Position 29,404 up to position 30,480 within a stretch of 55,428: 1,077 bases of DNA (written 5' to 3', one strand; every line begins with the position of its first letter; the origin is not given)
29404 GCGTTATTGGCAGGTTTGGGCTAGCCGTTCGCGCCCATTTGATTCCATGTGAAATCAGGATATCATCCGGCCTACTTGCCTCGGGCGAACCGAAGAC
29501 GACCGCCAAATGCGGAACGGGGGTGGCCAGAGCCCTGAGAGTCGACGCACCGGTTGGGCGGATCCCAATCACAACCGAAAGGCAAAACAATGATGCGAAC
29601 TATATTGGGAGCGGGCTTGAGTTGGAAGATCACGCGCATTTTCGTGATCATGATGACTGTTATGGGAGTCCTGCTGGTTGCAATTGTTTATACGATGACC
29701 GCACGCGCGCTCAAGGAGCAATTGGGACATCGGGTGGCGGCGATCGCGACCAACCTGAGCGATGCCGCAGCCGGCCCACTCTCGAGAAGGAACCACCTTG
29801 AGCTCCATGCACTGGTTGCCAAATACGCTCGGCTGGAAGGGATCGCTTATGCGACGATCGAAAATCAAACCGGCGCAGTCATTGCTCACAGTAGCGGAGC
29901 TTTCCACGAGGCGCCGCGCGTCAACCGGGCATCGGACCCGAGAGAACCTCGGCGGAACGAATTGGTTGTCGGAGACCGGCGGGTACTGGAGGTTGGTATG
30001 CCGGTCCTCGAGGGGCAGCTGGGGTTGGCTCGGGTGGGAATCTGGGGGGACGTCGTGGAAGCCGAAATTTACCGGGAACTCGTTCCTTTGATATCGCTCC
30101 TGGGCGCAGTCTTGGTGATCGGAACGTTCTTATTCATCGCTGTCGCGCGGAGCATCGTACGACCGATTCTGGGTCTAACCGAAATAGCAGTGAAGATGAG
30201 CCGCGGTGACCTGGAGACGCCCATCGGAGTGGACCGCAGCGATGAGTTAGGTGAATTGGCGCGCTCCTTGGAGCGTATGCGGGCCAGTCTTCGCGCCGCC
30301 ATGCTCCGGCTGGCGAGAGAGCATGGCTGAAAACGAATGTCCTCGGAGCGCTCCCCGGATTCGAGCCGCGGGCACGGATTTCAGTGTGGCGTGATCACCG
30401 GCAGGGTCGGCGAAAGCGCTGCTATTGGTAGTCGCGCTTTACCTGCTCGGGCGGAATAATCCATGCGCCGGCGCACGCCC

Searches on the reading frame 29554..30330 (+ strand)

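Call 64: search_protein_families(library=pfam, proteins=[window:29554-30330:+], max_evalue=0.0001)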
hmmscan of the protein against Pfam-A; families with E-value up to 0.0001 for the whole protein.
window:29554-30330:+ (258 aa): 2 families
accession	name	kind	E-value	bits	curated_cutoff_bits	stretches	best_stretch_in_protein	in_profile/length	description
PF00672.30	HAMP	-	1.9e-15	57.3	25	1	197-248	2-53/53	HAMP domain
PF17203.10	sCache_3_2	-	3.7e-11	43.7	28.4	1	50-173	3-136/140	Single cache domain 3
